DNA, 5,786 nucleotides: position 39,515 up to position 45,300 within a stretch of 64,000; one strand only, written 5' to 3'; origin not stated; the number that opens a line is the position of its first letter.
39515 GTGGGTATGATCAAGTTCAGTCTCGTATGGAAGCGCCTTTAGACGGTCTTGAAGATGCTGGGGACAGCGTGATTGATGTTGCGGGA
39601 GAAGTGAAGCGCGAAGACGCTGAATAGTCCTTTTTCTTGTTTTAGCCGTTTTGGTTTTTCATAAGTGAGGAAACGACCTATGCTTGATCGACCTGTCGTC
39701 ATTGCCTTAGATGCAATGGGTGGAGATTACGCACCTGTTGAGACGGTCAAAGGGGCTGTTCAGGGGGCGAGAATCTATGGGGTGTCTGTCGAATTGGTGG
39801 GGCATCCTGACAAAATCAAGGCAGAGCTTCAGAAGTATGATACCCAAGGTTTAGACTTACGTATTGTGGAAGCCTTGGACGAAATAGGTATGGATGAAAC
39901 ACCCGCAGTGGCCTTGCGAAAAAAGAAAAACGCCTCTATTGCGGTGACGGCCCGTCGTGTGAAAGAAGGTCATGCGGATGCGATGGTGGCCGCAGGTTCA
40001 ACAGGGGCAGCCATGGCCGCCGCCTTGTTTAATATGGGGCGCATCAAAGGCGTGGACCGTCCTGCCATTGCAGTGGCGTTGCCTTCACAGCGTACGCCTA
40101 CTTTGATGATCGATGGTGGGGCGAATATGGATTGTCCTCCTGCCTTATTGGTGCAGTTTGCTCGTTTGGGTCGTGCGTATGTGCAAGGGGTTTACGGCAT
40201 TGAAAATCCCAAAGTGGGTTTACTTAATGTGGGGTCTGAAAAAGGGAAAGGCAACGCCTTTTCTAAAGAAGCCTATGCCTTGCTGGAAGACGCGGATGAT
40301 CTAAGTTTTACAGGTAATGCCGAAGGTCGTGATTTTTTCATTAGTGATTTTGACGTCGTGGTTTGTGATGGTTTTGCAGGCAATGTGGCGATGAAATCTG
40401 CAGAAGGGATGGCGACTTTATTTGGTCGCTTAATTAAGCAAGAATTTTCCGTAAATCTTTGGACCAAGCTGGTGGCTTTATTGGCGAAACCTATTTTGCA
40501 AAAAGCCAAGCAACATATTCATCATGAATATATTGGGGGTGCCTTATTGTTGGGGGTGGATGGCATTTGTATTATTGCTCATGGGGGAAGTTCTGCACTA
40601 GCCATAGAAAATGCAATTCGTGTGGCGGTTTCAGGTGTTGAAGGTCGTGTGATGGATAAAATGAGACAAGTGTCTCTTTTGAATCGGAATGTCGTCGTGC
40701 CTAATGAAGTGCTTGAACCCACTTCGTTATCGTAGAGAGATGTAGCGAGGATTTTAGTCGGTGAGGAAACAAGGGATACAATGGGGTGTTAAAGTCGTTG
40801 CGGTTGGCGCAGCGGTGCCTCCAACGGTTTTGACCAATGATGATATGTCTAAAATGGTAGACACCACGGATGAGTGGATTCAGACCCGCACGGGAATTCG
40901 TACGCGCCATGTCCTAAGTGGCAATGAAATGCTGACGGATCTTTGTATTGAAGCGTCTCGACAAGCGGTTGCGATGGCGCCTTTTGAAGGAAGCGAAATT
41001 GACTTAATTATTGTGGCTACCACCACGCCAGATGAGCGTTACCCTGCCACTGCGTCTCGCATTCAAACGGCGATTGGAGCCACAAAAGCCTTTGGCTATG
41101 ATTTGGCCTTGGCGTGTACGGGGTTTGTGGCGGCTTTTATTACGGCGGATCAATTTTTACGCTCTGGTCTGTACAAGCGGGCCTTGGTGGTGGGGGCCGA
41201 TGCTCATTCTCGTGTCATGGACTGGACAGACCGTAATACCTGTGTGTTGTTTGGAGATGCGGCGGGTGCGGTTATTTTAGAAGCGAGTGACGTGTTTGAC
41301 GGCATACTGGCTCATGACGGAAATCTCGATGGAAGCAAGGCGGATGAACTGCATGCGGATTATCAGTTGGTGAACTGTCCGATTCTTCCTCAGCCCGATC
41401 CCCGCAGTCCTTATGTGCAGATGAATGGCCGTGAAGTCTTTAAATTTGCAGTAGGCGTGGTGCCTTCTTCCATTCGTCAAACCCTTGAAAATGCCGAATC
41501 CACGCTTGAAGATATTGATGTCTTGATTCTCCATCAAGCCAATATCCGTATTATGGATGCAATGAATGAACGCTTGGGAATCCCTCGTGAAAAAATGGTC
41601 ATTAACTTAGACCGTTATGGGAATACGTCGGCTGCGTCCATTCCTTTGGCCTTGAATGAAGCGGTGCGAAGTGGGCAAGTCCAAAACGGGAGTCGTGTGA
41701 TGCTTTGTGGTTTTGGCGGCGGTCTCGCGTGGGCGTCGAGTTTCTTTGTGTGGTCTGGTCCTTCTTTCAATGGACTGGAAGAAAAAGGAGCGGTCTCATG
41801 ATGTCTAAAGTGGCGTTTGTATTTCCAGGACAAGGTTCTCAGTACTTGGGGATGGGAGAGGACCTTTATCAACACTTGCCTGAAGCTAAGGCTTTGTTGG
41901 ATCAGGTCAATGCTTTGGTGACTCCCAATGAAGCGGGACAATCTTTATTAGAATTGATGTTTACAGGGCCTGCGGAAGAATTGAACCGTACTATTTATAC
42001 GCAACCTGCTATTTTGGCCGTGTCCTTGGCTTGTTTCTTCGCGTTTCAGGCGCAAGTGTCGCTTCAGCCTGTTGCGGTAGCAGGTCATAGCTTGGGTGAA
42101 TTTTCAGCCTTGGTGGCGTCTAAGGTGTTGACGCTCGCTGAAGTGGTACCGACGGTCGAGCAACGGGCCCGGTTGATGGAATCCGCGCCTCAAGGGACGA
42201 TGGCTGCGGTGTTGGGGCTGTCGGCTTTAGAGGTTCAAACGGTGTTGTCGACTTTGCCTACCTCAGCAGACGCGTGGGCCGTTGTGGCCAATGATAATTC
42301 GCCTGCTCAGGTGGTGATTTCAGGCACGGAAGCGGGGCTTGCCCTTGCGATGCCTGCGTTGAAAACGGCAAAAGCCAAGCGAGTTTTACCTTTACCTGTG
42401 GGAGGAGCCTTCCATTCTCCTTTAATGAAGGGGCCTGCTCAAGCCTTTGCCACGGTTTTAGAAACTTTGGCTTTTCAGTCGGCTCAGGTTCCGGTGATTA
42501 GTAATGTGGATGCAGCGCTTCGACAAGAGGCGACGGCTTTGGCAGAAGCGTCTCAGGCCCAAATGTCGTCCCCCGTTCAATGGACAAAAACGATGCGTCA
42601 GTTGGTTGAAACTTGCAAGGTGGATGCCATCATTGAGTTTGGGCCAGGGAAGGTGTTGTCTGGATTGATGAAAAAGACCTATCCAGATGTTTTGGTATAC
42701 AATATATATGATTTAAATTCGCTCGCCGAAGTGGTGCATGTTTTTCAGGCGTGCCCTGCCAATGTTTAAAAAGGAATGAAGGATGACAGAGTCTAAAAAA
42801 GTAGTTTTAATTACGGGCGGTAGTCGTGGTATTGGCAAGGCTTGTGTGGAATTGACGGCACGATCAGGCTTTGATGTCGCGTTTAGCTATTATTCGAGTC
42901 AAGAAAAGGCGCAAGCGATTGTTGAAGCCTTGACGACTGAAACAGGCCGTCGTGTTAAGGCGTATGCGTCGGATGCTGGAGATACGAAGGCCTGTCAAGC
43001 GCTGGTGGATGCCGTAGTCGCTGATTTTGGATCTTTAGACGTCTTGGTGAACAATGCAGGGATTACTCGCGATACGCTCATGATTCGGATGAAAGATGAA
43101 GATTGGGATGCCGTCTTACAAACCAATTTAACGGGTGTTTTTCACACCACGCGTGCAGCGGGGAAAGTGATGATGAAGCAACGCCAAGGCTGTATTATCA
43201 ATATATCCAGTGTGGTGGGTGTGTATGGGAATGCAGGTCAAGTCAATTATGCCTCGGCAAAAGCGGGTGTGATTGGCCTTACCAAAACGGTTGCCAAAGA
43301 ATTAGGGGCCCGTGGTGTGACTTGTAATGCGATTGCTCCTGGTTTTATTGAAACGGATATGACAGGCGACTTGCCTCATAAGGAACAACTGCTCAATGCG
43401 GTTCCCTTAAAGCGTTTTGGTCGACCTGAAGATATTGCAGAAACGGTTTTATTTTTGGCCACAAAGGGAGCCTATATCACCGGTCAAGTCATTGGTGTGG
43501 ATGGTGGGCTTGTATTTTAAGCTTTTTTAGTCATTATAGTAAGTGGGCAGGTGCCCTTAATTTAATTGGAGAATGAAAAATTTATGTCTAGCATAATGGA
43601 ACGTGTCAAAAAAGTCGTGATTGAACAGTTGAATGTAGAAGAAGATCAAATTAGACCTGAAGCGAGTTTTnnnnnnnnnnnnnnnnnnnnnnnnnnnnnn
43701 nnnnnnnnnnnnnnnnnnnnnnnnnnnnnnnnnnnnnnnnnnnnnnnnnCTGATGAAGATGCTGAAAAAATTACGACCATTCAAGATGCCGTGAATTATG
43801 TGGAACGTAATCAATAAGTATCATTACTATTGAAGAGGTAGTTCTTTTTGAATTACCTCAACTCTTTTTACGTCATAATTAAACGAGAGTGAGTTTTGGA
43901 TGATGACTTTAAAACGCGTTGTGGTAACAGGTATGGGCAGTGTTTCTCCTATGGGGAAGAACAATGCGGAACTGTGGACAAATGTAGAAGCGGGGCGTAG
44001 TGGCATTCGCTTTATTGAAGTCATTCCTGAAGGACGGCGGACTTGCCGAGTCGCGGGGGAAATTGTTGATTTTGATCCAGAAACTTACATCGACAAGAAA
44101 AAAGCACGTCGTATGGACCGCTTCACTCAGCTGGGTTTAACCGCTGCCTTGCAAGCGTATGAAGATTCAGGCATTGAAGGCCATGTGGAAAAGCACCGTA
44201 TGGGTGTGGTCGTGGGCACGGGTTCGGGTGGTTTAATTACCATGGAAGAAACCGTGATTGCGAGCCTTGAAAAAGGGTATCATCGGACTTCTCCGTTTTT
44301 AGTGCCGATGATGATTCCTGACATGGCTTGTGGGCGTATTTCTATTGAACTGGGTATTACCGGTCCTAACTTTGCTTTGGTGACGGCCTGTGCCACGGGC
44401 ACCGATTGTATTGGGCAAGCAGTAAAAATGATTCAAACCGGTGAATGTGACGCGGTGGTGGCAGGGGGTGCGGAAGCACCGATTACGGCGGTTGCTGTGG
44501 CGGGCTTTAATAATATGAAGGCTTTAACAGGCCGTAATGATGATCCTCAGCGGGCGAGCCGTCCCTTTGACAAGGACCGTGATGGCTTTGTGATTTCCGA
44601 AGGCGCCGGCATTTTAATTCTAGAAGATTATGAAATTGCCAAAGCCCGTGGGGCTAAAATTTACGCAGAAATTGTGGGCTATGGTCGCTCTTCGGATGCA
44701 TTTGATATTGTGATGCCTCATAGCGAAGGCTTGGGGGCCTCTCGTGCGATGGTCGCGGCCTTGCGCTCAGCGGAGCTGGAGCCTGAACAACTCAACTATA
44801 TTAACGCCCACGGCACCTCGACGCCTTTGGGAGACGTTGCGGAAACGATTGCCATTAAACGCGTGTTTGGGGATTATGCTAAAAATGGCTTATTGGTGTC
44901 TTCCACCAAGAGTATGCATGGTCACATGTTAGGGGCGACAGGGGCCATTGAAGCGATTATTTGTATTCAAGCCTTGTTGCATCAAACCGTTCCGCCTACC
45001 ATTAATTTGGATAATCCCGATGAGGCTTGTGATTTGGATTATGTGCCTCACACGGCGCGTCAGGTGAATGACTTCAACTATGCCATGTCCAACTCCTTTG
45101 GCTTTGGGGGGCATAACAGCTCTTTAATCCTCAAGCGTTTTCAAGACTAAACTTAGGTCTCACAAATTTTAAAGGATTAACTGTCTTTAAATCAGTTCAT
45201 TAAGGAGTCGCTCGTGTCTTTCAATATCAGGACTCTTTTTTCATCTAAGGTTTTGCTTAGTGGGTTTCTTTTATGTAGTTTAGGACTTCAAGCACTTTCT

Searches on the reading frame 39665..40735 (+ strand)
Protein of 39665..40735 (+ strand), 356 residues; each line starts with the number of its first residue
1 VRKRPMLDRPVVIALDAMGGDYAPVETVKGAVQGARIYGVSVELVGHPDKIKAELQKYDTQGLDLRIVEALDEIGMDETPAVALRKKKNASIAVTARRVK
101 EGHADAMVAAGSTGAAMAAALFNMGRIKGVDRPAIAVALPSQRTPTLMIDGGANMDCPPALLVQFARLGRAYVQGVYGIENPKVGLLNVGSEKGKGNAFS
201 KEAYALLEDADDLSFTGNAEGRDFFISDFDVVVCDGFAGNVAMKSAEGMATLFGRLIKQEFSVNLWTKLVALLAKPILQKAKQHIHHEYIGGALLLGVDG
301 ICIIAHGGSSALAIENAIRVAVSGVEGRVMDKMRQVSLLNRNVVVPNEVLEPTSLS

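Call 14: find_related_loci(query=window:39665-40732:+, collection=genome_contigs, flank=10000)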
Query window:39665-40732:+ (356 aa) in genome_contigs; peptide patterns used: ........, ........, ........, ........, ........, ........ (x = any residue, [..] = any of these).
78 stretches matched a pattern; 2 encode a relative of the query (tblastn E <= 1e-3); 2 distinct loci.
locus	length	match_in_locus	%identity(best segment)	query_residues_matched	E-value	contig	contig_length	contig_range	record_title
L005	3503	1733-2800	98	1-356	0e+0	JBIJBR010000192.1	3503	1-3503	MAG: Vampirovibrionales bacterium isolate ME2006-08-10D11_3300044971_group2_bin133 Rohwer_bin1407_scaffold_45472_c1, who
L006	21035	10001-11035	82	6-349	0e+0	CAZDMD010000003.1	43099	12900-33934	MAG TPA_asm: uncultured Vampirovibrionales bacterium isolate SRP278252_co3_622 genome assembly, contig: NODE_1170_length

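Call 36: search_protein_families(library=pfam, proteins=[window:39665-40735:+], max_evalue=0.00001)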
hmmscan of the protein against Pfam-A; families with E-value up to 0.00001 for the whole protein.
window:39665-40735:+ (356 aa): 1 family
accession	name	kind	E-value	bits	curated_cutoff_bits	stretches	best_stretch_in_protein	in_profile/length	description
PF02504.20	FA_synthesis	-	2.3e-99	333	29.1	1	11-329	1-321/324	Fatty acid synthesis protein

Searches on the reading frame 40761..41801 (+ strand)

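Call 36: search_protein_families(library=pfam, proteins=[window:40761-41801:+], max_evalue=0.00001)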
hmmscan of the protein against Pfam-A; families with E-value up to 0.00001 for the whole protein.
window:40761-41801:+ (346 aa): 2 families
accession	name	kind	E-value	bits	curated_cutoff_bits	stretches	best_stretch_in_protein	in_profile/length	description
PF08541.16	ACP_syn_III_C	-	2.4e-36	124.2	26.6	1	242-331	1-90/90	3-Oxoacyl-[acyl-carrier-protein (ACP)] synthase III C terminal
PF08545.16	ACP_syn_III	-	9.9e-27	93.1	24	1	113-177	1-65/80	3-Oxoacyl-[acyl-carrier-protein (ACP)] synthase III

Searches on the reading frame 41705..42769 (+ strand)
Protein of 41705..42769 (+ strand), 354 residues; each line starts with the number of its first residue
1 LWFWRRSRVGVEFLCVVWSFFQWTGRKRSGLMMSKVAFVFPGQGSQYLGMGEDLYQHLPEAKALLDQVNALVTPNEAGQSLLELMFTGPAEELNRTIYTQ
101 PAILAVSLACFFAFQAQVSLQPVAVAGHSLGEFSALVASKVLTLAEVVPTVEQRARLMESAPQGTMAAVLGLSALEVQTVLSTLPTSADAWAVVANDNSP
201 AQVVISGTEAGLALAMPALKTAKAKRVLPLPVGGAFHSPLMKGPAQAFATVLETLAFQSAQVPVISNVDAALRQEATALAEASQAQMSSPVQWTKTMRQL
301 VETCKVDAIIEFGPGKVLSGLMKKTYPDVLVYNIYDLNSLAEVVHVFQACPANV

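Call 36: search_protein_families(library=pfam, proteins=[window:41705-42769:+], max_evalue=0.00001)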
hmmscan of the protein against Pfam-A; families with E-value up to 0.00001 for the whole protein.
window:41705-42769:+ (354 aa): 1 family
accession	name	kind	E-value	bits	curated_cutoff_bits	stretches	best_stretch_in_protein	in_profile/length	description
PF00698.26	Acyl_transf_1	-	1.3e-38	133.7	32.7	1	38-327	2-280/319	Acyl transferase domain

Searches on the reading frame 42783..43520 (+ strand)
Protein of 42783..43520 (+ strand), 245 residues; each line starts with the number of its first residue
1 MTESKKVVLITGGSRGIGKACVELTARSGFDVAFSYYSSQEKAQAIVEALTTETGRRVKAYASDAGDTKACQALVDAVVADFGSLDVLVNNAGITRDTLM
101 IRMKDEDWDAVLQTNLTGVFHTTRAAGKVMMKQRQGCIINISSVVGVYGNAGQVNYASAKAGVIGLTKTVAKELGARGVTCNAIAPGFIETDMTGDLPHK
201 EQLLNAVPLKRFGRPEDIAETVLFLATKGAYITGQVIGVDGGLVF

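Call 68: search_protein_families(library=pfam, proteins=[window:42783-43520:+], max_evalue=0.00001)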
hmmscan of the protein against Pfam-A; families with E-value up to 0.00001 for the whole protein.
window:42783-43520:+ (245 aa): 3 families
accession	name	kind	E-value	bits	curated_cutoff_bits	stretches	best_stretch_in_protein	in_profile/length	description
PF13561.12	adh_short_C2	-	2.4e-63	214.3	27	1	15-243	6-235/236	Enoyl-(Acyl carrier protein) reductase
PF00106.31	adh_short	-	3.4e-61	206.6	26.6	1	6-201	1-194/195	short chain dehydrogenase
PF08659.16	KR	-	2.9e-20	73.4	22.6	1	8-167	3-160/180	KR domain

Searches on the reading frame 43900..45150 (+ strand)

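Call 68: search_protein_families(library=pfam, proteins=[window:43900-45150:+], max_evalue=0.00001)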
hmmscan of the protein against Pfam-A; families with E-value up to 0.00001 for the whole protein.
window:43900-45150:+ (416 aa): 2 families
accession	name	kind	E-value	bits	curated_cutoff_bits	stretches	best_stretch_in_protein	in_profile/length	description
PF00109.32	ketoacyl-synt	-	2.1e-59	201.6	20.8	1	5-245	2-250/252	Beta-ketoacyl synthase, N-terminal domain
PF02801.28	Ketoacyl-synt_C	-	6.3e-37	126.6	20.8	1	255-370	1-118/119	Beta-ketoacyl synthase, C-terminal domain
